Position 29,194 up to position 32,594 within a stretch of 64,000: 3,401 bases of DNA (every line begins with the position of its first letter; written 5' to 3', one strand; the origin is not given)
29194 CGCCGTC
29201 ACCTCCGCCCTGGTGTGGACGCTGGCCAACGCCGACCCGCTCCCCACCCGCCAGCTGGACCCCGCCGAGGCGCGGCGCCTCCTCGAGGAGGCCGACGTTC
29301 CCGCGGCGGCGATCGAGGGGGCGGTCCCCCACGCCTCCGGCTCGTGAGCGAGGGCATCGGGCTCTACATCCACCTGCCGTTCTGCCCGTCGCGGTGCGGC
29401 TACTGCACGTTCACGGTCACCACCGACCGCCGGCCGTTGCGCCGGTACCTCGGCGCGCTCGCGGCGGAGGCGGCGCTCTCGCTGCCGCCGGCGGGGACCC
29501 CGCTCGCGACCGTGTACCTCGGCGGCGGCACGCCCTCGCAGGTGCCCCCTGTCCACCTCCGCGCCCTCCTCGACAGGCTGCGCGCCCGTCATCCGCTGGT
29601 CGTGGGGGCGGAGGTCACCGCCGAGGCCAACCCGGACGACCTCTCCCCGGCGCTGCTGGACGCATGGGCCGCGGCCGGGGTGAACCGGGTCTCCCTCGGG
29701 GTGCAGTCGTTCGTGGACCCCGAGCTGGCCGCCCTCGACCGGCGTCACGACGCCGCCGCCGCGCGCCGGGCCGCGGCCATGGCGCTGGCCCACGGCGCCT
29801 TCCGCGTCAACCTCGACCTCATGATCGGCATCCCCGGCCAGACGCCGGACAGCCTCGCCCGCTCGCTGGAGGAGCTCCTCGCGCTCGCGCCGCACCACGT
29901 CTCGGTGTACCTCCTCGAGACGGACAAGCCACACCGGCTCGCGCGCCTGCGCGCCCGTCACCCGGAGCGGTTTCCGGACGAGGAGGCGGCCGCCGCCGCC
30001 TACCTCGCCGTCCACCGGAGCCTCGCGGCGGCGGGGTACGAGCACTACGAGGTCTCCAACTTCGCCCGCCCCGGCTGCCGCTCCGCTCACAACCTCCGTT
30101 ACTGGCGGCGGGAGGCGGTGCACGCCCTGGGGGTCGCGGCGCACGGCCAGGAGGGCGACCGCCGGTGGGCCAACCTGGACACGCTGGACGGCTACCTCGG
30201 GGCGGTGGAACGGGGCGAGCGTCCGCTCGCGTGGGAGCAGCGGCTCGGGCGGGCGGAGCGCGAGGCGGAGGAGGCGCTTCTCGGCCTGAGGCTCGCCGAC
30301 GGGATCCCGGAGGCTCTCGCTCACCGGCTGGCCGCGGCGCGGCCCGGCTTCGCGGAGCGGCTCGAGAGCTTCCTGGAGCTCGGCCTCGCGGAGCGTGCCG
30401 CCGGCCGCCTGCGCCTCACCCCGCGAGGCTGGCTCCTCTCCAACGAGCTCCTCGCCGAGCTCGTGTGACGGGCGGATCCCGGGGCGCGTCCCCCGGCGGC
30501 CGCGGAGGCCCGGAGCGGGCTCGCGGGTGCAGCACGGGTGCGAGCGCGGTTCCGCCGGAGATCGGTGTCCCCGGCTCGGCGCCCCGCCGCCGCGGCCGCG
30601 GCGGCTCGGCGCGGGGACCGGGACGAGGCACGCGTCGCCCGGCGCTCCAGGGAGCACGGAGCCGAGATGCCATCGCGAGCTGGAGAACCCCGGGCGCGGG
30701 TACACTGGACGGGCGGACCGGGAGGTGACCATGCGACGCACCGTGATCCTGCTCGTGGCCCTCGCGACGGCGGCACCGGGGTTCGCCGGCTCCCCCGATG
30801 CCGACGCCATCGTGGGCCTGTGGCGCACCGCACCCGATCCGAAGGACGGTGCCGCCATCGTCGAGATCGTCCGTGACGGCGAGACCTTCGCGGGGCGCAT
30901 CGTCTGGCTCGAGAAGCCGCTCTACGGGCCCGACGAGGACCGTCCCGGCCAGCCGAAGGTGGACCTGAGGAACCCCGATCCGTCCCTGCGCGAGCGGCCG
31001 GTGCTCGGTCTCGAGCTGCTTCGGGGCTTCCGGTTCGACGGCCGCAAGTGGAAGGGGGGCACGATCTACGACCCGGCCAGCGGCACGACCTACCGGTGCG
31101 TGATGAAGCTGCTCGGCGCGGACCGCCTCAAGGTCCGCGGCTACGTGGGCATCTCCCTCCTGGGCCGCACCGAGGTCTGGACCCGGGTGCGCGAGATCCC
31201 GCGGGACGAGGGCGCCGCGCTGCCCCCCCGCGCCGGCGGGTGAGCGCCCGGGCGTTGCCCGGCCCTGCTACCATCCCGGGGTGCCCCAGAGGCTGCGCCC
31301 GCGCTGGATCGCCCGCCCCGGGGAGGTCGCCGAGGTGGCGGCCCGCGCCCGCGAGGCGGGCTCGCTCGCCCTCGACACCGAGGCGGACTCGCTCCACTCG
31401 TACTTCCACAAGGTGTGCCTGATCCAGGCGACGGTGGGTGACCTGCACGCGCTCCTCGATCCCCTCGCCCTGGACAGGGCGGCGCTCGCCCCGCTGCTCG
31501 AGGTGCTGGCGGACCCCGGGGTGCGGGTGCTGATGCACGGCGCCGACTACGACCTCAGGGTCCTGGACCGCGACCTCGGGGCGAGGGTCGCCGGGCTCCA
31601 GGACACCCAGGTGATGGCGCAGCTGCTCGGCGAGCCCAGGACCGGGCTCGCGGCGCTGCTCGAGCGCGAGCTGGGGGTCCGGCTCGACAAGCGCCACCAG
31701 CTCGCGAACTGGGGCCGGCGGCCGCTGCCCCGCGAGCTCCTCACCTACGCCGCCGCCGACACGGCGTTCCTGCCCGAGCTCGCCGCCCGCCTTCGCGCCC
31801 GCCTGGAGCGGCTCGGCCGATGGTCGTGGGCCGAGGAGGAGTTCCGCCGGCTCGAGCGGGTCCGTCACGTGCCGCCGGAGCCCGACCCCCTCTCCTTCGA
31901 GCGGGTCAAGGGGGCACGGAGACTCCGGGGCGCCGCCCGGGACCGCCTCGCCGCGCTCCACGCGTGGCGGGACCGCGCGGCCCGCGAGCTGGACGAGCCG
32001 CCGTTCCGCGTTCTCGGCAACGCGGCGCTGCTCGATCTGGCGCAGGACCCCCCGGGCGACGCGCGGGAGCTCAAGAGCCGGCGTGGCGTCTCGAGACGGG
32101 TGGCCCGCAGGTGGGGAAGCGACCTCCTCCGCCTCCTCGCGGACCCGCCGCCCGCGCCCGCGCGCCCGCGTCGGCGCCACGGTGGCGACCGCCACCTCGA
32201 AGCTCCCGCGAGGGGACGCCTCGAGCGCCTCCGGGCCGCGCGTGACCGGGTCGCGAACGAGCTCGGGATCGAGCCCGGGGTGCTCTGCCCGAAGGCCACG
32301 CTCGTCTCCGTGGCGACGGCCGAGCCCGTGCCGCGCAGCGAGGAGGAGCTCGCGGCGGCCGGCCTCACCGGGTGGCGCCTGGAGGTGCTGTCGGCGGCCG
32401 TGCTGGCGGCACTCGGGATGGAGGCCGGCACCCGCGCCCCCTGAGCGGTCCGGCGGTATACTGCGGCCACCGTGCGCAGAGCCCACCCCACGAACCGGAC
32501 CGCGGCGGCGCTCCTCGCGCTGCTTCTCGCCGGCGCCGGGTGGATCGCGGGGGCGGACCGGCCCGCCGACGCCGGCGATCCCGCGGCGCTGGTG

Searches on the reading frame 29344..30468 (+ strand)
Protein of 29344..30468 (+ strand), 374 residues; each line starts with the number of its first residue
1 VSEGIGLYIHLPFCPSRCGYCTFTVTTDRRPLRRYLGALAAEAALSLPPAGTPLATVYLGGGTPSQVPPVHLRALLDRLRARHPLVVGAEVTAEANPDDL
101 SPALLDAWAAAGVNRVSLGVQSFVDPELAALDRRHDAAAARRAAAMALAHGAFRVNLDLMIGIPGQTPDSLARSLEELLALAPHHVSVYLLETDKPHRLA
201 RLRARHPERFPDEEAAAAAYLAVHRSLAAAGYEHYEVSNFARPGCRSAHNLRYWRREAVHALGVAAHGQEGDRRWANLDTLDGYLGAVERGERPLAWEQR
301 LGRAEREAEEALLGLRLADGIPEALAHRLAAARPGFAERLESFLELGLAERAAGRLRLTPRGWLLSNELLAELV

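Call 36: search_protein_families(library=pfam, proteins=[window:29344-30468:+], max_evalue=0.00001)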
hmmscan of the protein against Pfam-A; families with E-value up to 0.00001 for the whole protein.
window:29344-30468:+ (374 aa): 2 families
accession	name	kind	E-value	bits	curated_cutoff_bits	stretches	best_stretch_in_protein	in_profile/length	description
PF04055.27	Radical_SAM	-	6.3e-20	72.4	29.5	1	8-177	1-165/166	Radical SAM superfamily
PF06969.22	HemN_C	-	1.7e-07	31.6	24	1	304-365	4-67/67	HemN C-terminal domain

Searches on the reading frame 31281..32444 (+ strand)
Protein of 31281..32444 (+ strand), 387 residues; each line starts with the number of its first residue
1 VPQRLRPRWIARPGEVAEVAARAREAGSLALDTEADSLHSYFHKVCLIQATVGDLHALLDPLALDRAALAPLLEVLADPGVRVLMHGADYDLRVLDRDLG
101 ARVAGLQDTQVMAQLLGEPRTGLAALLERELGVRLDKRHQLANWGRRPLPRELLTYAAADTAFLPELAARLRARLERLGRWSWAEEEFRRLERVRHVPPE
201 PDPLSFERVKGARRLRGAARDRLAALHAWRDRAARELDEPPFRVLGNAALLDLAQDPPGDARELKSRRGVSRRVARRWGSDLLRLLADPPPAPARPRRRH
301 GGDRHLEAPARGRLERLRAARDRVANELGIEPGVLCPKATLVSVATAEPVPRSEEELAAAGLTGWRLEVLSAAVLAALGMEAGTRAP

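Call 36: search_protein_families(library=pfam, proteins=[window:31281-32444:+], max_evalue=0.00001)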
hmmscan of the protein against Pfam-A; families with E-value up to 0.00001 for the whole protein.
window:31281-32444:+ (387 aa): 2 families
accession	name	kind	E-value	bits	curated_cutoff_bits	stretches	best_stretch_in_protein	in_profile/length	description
PF01612.26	DNA_pol_A_exo1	-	4.4e-36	124.7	23.6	1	8-176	2-173/173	3'-5' exonuclease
PF00570.28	HRDC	-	2.5e-26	91.8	23.8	2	221-285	3-67/68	HRDC domain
